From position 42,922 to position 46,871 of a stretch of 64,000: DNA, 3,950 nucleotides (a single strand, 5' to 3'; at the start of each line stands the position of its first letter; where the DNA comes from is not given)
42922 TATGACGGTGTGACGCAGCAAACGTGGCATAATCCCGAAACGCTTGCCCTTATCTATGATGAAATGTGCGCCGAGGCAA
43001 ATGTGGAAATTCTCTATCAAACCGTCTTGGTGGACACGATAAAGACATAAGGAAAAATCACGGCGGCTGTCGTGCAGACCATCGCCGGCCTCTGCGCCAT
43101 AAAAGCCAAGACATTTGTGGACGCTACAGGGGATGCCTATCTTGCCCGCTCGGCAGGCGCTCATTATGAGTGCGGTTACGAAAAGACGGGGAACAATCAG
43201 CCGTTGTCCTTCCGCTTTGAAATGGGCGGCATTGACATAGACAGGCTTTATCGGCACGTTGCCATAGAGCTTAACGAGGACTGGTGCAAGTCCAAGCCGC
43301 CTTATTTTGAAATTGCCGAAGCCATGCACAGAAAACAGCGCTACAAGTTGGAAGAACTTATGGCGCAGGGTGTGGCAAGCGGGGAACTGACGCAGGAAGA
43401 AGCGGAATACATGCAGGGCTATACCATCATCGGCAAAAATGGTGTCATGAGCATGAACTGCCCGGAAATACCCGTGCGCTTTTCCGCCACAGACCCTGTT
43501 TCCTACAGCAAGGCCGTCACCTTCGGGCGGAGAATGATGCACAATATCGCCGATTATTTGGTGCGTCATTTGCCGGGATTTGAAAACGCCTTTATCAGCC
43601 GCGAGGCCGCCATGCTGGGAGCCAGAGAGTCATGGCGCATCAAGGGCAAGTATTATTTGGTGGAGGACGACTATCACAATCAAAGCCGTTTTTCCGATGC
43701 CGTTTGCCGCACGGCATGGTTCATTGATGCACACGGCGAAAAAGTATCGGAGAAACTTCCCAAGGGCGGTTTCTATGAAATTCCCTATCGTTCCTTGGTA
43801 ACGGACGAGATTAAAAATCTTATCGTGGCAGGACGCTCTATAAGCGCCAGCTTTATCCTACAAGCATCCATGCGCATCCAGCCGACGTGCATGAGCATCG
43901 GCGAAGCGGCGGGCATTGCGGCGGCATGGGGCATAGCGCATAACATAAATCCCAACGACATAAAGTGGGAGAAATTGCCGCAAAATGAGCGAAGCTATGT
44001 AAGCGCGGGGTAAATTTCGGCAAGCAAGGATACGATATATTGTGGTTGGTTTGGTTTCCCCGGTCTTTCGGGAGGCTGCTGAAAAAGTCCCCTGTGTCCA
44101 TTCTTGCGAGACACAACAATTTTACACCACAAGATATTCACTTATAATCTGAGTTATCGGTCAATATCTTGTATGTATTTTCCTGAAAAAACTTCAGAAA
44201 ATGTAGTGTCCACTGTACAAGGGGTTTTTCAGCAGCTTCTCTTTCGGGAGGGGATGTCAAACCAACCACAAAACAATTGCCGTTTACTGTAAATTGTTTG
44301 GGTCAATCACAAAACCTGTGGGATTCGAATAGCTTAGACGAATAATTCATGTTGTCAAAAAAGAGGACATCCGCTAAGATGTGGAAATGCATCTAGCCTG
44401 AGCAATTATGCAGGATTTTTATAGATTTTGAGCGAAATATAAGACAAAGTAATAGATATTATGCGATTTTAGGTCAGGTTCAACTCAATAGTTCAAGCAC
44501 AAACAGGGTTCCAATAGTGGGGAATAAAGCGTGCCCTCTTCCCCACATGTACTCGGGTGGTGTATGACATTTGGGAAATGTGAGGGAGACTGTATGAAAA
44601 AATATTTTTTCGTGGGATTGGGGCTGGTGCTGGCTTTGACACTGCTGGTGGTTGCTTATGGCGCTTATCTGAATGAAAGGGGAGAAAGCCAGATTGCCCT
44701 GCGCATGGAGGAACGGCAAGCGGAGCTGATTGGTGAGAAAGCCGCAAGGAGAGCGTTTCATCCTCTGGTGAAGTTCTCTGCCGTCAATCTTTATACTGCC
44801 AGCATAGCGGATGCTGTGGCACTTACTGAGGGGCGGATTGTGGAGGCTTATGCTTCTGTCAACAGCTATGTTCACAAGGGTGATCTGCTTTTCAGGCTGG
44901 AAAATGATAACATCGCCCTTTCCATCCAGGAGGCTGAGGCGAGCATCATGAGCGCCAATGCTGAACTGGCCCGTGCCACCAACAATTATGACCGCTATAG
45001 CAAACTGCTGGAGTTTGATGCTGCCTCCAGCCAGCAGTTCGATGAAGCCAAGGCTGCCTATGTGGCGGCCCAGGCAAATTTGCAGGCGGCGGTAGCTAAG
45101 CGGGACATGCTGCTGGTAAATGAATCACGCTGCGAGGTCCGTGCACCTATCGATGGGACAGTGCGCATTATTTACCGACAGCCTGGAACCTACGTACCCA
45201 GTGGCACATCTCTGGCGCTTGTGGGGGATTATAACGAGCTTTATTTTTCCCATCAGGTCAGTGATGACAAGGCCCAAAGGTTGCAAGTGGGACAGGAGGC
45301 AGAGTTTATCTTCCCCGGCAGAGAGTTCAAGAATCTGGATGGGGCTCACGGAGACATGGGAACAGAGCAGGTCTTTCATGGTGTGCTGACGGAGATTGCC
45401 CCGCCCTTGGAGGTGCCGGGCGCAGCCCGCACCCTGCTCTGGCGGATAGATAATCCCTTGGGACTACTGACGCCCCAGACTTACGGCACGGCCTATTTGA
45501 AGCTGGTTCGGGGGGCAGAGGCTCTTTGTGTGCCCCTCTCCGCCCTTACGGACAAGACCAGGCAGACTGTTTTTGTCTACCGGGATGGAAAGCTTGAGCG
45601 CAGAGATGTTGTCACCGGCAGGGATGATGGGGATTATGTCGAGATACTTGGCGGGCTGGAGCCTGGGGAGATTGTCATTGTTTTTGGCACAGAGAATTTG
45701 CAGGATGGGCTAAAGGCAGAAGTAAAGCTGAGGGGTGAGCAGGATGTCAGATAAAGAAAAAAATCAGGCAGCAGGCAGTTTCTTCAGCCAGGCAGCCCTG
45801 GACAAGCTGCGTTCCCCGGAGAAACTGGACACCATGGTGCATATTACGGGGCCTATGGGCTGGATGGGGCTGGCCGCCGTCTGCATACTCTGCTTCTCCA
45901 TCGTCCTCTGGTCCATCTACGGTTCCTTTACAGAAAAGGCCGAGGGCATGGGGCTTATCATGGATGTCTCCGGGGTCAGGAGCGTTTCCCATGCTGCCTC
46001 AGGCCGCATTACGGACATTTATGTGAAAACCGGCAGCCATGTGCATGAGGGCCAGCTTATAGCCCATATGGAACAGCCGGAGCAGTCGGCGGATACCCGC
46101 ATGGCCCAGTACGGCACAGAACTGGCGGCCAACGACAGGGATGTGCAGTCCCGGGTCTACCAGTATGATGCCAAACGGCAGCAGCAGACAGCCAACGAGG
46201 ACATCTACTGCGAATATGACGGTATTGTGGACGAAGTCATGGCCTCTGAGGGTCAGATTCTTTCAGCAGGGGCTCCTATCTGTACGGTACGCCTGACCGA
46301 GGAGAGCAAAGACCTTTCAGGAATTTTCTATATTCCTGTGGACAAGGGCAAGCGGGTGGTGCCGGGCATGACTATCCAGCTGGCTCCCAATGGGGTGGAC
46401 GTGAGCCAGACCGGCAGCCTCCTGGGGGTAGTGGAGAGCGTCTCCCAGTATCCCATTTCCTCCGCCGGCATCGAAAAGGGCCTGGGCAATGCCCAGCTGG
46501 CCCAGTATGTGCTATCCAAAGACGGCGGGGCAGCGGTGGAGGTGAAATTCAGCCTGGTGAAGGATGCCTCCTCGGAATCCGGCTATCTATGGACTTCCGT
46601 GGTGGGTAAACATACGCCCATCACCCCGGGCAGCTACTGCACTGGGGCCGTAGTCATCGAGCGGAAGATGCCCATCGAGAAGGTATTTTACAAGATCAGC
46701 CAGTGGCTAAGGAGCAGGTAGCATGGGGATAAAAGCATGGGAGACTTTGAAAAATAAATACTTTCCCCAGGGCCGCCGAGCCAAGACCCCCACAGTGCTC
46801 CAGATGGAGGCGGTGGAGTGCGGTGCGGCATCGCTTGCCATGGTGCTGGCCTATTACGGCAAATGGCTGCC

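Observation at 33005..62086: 29-kb RiPP supercluster: 12 Nif11-like/GG-leader precursors, 4 rSAM-SPASM enzymes, NHLM-type exporter and embedded regulators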

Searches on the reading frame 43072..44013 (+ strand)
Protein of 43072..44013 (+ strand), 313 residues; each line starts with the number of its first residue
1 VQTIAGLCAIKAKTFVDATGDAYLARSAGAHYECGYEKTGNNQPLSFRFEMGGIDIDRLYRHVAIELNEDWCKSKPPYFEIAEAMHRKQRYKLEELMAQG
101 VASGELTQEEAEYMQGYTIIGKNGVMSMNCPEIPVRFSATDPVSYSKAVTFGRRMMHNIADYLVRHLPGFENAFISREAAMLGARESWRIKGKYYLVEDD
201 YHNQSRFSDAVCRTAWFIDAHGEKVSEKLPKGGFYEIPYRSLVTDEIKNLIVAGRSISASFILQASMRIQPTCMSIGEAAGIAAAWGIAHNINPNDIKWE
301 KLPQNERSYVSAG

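Call 6: search_protein_families(library=pfam, proteins=[window:43072-44013:+], max_evalue=0.01)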
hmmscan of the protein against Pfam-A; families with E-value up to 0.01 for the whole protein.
window:43072-44013:+ (313 aa): 1 family
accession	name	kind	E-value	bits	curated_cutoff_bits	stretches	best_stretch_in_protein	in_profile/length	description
PF12831.13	FAD_oxidored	-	2.6e-68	231.7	27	1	5-302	130-412/416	FAD dependent oxidoreductase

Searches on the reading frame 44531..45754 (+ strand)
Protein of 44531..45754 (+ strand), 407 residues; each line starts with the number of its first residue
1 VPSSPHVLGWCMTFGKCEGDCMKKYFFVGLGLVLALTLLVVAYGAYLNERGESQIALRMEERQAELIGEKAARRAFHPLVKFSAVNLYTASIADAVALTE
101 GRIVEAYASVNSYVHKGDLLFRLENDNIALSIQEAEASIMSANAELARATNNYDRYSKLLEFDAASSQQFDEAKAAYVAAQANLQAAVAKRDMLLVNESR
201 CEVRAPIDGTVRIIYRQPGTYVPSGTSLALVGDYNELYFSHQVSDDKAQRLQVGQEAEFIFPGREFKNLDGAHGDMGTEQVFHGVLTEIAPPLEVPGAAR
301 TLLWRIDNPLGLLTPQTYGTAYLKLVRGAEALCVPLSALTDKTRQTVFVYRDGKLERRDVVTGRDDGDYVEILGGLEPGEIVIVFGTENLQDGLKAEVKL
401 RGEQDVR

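Call 6: search_protein_families(library=pfam, proteins=[window:44531-45754:+], max_evalue=0.01)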
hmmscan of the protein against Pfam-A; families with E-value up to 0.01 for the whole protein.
window:44531-45754:+ (407 aa): 3 families
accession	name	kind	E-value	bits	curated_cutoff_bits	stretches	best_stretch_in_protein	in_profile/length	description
PF13437.12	HlyD_3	-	5e-11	43.7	22.2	1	203-271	2-71/106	HlyD family secretion protein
PF16576.10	HlyD_D23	-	8.3e-11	42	30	1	90-269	17-177/214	Barrel-sandwich domain of CusB or HlyD membrane-fusion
PF00364.28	Biotin_lipoyl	-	0.0052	17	22.1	0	201-229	43-71/73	Biotin-requiring enzyme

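Call 75: search_protein_families(library=ncbifam, proteins=[window:44531-45754:+], max_evalue=0.001)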
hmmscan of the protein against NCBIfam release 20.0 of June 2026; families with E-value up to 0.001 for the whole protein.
window:44531-45754:+ (407 aa): 21 families
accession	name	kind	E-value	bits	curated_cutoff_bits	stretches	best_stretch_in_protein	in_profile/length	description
TIGR01730.1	RND_mfp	subfamily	1.1e-54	185.6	94.9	1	93-395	27-318/322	efflux RND transporter periplasmic adaptor subunit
TIGR00999.1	8a0102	subfamily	1.1e-29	103.4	319.3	1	113-390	3-270/271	CzcB/NccB family metal efflux transporter periplasmic adaptor subunit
NF033138.2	RND-peri-MexC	equivalog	2.4e-20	73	625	1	97-398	68-371/375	MexC family multidrug efflux RND transporter periplasmic adaptor subunit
NF008606.0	PRK11578.1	equivalog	2.8e-16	59.6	342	1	97-385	66-363/371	macrolide transporter subunit MacA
NF000272.2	OqxA_adapt_sub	exception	2.3e-15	56.4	835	2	112-228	87-203/391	multidrug efflux RND transporter periplasmic adaptor subunit OqxA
NF008589.1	PRK11556.1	equivalog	6e-14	51.7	391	1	100-231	92-223/392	MdtA/MuxA family multidrug efflux RND transporter periplasmic adaptor subunit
TIGR00998.1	8a0101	subfamily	7.8e-14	51.4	390.8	1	91-142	41-92/334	EmrA/EmrK family multidrug efflux transporter periplasmic adaptor subunit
NF007132.1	PRK09578.1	equivalog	9.3e-14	51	512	1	113-222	86-195/396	MexX/AxyX family multidrug efflux RND transporter periplasmic adaptor subunit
NF007785.0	PRK10476.1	equivalog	7.6e-13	48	376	1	89-147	45-103/347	multidrug transporter subunit MdtN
NF045904.1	RND-peri-MexE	equivalog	2.2e-11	43.3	714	1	111-225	82-196/390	multidrug efflux RND transporter periplasmic adaptor subunit MexE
NF007850.1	PRK10559.1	equivalog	4e-11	42.6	400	1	99-260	47-207/303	p-hydroxybenzoic acid efflux pump subunit AaeA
NF007362.0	PRK09859.1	equivalog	9.9e-11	41.4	738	1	110-397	79-370/385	multidrug transporter subunit MdtE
NF011604.1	PRK15030.1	equivalog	2.2e-10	40.1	765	1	103-398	76-375/397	multidrug efflux RND transporter periplasmic adaptor subunit AcrA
NF033834.1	RND_adapt_MexA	exception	6e-09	35.5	750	1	111-230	82-187/373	multidrug efflux RND transporter periplasmic adaptor subunit MexA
NF038010.1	ABC_adapt_DarC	equivalog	7.1e-09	34.9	450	0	330-392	344-410/417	darobactin export ABC transporter periplasmic adaptor subunit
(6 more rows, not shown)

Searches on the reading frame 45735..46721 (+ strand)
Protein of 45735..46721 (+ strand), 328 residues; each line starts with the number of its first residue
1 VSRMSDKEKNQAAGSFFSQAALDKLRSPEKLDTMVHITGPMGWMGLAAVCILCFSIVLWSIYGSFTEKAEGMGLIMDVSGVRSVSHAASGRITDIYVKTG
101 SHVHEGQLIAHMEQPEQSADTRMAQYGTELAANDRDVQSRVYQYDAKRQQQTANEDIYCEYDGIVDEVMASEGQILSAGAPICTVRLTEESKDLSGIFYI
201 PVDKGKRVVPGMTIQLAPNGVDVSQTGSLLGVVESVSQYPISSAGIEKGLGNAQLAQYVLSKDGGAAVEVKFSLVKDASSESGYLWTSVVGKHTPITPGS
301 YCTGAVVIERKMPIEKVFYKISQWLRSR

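Call 6: search_protein_families(library=pfam, proteins=[window:45735-46721:+], max_evalue=0.01)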
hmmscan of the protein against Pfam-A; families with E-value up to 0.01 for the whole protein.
window:45735-46721:+ (328 aa): 5 families
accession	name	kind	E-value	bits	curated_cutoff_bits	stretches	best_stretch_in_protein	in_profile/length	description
PF16576.10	HlyD_D23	-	5.9e-07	29.4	30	1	77-185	15-139/214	Barrel-sandwich domain of CusB or HlyD membrane-fusion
PF00364.28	Biotin_lipoyl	-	2.3e-06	27.8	22.1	0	87-111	48-72/73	Biotin-requiring enzyme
PF13533.13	Biotin_lipoyl_2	-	3.1e-05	24.1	29.8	1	87-110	6-29/32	Biotin-lipoyl like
PF13437.12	HlyD_3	-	7.1e-05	23.9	22.2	0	160-238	5-78/106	HlyD family secretion protein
PF01551.29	Peptidase_M23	-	0.0028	18.3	28.7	0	91-119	51-79/96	Peptidase family M23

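Call 75: search_protein_families(library=ncbifam, proteins=[window:45735-46721:+], max_evalue=0.001)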
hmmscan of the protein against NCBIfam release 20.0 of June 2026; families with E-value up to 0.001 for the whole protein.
window:45735-46721:+ (328 aa): 7 families
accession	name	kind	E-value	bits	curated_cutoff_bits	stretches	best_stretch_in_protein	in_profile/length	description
TIGR03794.1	NHLM_micro_HlyD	equivalog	1.3e-70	238.5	156.2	2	137-319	236-417/421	NHLP bacteriocin system secretion protein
TIGR01843.1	type_I_hlyD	subfamily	1.8e-12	47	208.65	1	41-157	3-113/422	HlyD family type I secretion periplasmic adaptor subunit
TIGR01730.1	RND_mfp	subfamily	3.4e-09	36.1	94.9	1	84-138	29-90/322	efflux RND transporter periplasmic adaptor subunit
TIGR02971.1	heterocyst_DevB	subfamily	1.6e-05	24.5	129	1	79-154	11-89/327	ABC exporter membrane fusion protein, DevB family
TIGR00998.1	8a0101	subfamily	2.2e-05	23.5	390.8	1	83-150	44-109/334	EmrA/EmrK family multidrug efflux transporter periplasmic adaptor subunit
NF004547.1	PRK05889.1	equivalog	0.00018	21.7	75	0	88-112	46-70/71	biotin/lipoyl-binding carrier protein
NF002939.0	PRK03598.1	equivalog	0.00089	18.5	393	0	45-146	9-109/332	secretion protein HlyD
